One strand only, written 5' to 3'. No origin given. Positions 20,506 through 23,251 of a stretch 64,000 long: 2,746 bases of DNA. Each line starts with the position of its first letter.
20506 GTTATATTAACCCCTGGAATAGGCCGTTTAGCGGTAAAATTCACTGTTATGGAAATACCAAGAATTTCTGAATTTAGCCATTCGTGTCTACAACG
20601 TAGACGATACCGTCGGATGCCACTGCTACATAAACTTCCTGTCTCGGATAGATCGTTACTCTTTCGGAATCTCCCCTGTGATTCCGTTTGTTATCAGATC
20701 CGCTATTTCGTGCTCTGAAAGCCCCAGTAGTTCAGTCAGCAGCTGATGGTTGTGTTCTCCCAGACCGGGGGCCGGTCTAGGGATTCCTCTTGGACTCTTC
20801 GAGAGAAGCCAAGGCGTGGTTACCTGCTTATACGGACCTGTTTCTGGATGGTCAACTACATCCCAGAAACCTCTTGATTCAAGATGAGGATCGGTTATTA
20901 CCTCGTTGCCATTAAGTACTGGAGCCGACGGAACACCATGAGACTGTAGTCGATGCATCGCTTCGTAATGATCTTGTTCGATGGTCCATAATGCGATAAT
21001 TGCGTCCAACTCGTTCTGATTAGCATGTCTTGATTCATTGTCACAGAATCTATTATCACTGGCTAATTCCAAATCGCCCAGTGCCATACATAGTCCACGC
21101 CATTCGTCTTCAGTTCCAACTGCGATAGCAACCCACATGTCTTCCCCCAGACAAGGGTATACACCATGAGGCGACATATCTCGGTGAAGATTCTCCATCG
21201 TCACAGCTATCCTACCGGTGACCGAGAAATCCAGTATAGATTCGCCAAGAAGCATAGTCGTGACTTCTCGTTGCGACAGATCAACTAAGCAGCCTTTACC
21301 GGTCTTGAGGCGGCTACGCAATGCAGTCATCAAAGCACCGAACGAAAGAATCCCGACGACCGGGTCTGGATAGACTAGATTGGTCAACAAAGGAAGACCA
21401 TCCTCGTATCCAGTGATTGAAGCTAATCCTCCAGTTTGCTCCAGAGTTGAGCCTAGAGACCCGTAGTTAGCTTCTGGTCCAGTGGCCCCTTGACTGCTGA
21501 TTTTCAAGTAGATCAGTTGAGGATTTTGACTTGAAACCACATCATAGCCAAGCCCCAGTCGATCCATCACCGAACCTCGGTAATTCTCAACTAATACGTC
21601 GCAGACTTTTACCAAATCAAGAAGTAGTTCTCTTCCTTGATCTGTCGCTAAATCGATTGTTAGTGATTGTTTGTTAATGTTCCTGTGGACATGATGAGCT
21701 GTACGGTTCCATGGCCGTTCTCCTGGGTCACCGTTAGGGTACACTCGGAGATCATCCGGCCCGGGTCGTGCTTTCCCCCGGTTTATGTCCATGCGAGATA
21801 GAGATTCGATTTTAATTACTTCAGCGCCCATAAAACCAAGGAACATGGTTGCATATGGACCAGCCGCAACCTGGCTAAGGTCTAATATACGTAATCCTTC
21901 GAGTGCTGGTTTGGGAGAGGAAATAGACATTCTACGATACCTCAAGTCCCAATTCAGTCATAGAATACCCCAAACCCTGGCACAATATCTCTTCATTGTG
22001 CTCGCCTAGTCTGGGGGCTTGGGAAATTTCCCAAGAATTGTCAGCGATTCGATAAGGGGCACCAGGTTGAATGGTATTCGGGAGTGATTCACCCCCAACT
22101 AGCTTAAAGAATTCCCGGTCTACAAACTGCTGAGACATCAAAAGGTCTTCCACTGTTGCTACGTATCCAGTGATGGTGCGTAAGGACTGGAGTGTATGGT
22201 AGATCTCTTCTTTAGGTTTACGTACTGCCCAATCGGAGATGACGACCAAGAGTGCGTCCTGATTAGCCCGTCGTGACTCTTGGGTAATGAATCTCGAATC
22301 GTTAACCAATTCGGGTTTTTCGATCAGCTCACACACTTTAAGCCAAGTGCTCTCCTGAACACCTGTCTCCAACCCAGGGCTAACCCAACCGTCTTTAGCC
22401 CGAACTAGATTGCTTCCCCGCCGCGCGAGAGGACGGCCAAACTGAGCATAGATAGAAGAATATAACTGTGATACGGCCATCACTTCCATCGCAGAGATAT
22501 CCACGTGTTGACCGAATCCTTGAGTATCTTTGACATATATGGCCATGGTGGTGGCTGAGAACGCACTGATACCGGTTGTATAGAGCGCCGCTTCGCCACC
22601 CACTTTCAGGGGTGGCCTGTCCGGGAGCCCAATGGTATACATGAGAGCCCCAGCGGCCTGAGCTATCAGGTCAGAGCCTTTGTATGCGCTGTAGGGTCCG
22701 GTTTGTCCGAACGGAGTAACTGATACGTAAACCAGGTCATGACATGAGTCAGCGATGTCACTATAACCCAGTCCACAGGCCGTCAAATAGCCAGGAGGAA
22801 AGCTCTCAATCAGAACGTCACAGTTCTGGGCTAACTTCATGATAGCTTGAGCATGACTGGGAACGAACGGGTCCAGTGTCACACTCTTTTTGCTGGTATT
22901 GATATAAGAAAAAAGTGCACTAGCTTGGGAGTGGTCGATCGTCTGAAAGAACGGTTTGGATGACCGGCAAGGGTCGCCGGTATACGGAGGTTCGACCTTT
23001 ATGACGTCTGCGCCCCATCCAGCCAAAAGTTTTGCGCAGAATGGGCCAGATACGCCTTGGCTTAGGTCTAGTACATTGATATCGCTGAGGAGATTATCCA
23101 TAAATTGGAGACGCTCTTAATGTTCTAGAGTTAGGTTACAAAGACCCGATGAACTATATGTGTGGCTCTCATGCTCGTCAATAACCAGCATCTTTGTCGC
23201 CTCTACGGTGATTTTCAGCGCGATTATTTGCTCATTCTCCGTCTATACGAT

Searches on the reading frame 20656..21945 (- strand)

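Call 3: search_protein_families(library=pfam, proteins=[window:20656-21945:-], max_evalue=0.01)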
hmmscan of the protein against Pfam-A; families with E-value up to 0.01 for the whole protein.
window:20656-21945:- (429 aa): 1 family
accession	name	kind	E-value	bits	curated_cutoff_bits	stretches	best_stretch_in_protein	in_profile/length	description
PF02515.22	CoA_transf_3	-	8.3e-99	331.6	23.3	1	15-399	1-366/366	CoA-transferase family III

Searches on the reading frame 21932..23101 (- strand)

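Call 3: search_protein_families(library=pfam, proteins=[window:21932-23101:-], max_evalue=0.01)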
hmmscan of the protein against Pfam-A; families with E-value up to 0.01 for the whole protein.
window:21932-23101:- (389 aa): 1 family
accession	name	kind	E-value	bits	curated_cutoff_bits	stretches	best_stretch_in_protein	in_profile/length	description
PF02515.22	CoA_transf_3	-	1.5e-81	274.8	23.3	1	5-369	1-366/366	CoA-transferase family III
